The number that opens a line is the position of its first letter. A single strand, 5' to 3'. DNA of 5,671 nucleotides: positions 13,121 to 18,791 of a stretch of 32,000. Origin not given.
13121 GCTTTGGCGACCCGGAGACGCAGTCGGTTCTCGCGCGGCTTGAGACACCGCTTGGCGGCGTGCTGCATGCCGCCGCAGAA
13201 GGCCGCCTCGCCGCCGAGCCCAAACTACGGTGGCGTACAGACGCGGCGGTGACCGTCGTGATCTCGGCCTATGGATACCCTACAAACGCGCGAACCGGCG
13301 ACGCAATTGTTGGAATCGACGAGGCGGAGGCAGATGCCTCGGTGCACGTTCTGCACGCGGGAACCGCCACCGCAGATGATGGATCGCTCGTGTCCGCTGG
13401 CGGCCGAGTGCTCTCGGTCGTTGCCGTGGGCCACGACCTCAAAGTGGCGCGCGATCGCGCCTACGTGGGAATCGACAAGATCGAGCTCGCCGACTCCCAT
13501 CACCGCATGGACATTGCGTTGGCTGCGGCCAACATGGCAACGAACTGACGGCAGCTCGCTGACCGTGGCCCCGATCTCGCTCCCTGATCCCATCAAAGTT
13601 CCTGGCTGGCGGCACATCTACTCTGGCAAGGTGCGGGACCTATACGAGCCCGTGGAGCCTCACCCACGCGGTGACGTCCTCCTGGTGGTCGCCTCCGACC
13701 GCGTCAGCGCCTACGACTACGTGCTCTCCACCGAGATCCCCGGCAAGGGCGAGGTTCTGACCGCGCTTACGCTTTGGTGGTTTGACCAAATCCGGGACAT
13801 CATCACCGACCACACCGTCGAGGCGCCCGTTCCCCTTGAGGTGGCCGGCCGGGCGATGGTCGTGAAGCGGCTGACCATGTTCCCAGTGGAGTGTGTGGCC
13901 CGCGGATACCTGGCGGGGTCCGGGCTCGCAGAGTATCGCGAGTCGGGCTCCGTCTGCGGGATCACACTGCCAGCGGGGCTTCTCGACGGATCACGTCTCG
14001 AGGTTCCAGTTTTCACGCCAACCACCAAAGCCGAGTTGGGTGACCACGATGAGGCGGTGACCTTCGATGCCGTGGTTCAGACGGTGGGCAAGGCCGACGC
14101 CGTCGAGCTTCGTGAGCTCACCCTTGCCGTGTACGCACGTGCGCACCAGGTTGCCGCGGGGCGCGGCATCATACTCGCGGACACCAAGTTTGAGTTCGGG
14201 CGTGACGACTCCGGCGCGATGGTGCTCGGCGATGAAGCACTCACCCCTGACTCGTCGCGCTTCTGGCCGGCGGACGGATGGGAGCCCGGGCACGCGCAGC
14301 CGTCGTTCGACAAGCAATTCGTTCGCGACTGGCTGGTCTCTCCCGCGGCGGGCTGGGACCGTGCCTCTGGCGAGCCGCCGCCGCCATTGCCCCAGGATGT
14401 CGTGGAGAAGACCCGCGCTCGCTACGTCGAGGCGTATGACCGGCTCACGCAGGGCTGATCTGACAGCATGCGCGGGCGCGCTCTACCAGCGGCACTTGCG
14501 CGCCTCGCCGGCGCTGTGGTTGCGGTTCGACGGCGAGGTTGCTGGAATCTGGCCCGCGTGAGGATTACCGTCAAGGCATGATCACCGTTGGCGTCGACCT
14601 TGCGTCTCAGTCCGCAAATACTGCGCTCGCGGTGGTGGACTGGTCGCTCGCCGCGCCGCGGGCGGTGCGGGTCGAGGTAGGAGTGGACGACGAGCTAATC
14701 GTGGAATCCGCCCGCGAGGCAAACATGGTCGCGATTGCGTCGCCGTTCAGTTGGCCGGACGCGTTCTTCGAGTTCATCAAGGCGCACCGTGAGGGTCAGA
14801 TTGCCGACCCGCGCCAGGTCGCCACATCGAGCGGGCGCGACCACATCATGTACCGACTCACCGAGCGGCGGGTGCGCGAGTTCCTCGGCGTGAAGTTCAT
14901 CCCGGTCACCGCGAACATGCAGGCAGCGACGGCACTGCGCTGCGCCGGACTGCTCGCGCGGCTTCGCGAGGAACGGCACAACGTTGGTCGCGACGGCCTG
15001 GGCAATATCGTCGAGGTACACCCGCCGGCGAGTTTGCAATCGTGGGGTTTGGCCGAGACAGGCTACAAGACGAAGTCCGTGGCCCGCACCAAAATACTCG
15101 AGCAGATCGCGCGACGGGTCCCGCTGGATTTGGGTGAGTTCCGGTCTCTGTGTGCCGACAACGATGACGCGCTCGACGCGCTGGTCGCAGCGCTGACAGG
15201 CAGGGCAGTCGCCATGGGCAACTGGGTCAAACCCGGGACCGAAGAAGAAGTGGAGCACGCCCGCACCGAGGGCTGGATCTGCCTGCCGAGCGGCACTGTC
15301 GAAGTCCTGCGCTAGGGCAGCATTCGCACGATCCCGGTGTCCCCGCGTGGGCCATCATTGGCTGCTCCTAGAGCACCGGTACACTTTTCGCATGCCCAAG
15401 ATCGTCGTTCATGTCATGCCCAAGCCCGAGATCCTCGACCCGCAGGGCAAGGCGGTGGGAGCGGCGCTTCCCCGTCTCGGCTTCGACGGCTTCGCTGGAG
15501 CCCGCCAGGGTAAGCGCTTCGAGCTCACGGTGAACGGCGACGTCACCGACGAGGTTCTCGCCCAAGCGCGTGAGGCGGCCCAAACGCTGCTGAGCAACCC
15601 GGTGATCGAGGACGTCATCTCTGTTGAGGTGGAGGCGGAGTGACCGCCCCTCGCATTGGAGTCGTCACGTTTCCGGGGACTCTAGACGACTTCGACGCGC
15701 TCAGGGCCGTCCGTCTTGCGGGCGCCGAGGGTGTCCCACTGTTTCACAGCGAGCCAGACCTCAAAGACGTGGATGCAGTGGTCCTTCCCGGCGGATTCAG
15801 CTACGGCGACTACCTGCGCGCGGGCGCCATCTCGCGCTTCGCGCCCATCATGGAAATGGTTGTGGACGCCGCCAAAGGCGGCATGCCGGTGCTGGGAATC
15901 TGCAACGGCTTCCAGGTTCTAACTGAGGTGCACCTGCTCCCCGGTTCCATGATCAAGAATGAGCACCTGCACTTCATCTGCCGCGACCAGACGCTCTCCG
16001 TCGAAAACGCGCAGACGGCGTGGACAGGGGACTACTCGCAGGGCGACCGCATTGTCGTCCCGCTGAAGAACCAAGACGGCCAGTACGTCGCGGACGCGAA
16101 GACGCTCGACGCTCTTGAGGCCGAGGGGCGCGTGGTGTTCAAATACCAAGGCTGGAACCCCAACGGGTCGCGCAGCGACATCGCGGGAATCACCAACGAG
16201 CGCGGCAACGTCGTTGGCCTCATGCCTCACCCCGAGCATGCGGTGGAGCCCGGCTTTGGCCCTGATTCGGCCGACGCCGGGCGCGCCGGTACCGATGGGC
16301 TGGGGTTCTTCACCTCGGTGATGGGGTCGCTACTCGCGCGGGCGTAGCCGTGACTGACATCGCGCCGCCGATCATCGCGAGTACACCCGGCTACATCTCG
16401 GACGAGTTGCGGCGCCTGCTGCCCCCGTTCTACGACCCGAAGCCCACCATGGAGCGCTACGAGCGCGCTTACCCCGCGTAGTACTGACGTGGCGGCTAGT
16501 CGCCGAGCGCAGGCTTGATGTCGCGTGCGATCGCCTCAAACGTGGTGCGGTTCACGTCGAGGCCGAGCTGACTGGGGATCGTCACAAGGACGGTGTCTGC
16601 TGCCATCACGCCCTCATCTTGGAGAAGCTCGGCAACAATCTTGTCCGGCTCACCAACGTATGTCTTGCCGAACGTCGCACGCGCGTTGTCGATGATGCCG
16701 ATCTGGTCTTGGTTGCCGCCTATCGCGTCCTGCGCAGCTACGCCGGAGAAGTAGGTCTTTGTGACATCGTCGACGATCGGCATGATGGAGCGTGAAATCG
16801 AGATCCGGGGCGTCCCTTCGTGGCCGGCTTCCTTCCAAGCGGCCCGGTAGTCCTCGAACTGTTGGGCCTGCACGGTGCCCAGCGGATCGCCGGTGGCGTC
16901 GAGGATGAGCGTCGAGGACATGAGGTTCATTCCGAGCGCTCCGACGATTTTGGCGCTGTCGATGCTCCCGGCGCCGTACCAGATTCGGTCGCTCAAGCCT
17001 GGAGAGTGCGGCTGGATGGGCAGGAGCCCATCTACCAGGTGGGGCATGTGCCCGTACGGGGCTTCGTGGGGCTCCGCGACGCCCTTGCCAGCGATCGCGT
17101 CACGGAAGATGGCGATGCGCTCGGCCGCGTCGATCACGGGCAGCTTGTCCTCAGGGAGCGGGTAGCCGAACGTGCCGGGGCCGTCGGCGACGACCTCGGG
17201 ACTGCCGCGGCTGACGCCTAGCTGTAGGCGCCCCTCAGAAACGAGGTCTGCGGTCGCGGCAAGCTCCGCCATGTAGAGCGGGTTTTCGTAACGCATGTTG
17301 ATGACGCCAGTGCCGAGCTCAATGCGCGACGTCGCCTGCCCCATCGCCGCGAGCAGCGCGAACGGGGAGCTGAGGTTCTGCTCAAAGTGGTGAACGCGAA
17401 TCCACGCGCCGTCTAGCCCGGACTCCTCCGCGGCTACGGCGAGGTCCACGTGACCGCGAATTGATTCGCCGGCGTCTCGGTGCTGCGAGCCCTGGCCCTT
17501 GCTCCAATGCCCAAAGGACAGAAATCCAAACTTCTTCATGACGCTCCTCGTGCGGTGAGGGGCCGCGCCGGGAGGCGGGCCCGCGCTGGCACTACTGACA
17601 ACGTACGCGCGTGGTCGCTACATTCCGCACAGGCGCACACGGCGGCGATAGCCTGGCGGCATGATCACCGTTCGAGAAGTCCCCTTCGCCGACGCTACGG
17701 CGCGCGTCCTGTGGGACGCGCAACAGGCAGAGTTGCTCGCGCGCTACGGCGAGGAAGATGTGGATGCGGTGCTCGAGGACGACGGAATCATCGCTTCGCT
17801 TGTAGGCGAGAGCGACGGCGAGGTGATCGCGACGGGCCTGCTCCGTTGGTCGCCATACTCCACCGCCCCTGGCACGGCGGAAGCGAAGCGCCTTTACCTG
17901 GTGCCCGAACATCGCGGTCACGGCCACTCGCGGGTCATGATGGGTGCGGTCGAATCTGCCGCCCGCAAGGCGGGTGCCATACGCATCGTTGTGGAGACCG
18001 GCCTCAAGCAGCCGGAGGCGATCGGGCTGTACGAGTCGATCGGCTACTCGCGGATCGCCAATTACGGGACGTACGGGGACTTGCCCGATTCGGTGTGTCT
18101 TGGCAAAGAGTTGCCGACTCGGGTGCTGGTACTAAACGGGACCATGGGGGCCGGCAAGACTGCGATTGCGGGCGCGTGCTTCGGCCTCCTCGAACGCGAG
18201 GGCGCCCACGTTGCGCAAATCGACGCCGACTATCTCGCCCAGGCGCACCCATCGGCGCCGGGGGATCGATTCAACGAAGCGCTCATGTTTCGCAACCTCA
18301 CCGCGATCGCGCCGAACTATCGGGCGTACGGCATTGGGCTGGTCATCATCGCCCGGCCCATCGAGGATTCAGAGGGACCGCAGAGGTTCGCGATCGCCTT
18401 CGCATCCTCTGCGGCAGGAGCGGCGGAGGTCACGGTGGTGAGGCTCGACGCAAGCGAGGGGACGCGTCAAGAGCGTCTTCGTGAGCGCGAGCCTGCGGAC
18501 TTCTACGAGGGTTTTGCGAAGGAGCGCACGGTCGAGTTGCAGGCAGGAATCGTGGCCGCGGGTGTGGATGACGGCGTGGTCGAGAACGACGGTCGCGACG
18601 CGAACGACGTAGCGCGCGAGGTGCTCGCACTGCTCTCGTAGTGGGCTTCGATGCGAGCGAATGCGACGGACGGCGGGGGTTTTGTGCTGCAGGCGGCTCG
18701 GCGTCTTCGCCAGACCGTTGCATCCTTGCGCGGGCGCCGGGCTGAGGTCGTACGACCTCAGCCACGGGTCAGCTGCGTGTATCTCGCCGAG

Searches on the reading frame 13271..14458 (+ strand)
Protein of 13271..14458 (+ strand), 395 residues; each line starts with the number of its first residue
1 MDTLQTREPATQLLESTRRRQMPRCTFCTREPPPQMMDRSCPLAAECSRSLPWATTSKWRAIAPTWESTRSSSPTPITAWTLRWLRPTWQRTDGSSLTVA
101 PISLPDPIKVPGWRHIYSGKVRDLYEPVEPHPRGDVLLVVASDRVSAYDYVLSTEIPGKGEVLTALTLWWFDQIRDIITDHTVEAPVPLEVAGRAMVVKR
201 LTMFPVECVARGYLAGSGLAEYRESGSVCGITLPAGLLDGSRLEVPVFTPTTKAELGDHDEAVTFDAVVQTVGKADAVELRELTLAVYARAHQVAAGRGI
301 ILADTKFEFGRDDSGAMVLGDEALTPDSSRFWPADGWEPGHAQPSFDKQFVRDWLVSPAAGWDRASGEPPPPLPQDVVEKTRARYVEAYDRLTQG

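Call 38: search_protein_families(library=pfam, proteins=[window:13271-14458:+], max_evalue=0.001)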
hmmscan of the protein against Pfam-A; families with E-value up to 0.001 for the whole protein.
window:13271-14458:+ (395 aa): 1 family
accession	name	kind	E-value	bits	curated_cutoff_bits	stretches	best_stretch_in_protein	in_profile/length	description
PF01259.24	SAICAR_synt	-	1.9e-72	244.2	20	1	115-366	1-230/233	SAICAR synthetase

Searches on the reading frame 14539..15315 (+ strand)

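Call 38: search_protein_families(library=pfam, proteins=[window:14539-15315:+], max_evalue=0.001)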
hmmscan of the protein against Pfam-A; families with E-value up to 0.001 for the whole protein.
window:14539-15315:+ (258 aa): 1 family
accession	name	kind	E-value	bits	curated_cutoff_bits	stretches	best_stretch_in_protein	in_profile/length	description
PF04250.19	DUF429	-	6.2e-23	82.1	23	1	18-236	1-213/214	Protein of unknown function (DUF429)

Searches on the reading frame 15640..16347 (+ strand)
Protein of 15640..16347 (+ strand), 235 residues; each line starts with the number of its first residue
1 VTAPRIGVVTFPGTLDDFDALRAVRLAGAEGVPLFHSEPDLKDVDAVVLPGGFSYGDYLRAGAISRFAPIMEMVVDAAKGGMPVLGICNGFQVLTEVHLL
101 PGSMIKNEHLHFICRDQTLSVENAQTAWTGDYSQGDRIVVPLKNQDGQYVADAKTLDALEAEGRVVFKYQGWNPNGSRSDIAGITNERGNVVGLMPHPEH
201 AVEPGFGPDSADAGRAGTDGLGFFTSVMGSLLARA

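Call 38: search_protein_families(library=pfam, proteins=[window:15640-16347:+], max_evalue=0.001)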
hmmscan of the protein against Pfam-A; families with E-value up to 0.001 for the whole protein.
window:15640-16347:+ (235 aa): 4 families
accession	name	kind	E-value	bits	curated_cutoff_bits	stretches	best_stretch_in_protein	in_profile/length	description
PF13507.12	GATase_5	-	1.7e-30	106.4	27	1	4-204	2-232/260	CobB/CobQ-like glutamine amidotransferase domain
PF07685.20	GATase_3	-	6.2e-09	36.2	27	1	16-96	11-90/196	CobB/CobQ-like glutamine amidotransferase domain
PF01965.30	DJ-1_PfpI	-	2.4e-06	27.9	26.6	1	41-103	59-116/165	DJ-1/PfpI family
PF00117.34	GATase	-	3.2e-06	27.4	22.8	1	40-203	39-176/190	Glutamine amidotransferase class-I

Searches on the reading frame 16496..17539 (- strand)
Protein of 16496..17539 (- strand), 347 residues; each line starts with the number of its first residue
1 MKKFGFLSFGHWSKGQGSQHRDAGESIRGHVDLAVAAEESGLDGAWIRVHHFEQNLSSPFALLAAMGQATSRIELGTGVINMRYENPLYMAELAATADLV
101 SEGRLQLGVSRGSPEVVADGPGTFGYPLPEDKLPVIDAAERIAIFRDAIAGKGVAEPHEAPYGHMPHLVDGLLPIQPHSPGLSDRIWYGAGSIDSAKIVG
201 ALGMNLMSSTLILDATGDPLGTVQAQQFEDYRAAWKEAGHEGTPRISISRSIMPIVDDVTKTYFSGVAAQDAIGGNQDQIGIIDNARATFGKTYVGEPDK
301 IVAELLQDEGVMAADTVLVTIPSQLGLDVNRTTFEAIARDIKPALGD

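Call 38: search_protein_families(library=pfam, proteins=[window:16496-17539:-], max_evalue=0.001)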
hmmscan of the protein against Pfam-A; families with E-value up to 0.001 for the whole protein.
window:16496-17539:- (347 aa): 1 family
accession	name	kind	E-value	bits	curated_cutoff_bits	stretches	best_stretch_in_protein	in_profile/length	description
PF00296.26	Bac_luciferase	-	2.2e-36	126.3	27.9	1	9-258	3-232/314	Luciferase-like monooxygenase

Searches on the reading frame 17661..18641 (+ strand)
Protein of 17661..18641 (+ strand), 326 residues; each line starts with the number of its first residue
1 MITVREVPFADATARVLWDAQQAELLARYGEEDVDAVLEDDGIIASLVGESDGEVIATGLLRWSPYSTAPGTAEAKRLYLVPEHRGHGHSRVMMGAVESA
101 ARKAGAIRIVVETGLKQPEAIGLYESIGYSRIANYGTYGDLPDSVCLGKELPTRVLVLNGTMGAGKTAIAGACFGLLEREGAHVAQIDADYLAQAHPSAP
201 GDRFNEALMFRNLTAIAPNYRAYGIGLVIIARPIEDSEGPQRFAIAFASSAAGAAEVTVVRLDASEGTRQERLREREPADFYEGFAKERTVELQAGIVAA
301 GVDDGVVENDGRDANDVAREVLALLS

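Call 38: search_protein_families(library=pfam, proteins=[window:17661-18641:+], max_evalue=0.001)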
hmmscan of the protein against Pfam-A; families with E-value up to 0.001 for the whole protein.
window:17661-18641:+ (326 aa): 6 families
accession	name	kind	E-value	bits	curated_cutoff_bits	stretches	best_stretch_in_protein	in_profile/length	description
PF00583.31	Acetyltransf_1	-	2.2e-12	47.7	20.7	1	21-129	8-116/116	Acetyltransferase (GNAT) family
PF13508.13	Acetyltransf_7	-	1.8e-10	41.4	27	1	47-130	6-83/84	Acetyltransferase (GNAT) domain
PF13191.12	AAA_16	-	0.00015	22.7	32.6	1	154-263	25-139/167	AAA ATPase domain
PF13238.12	AAA_18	-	0.00026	21.9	29.4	1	157-277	2-112/128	AAA domain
PF08445.16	FR47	-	0.00047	20.5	22.1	0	77-133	26-81/86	FR47-like protein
PF13673.13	Acetyltransf_10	-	0.00053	20.4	23.6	0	76-132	55-110/128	Acetyltransferase (GNAT) domain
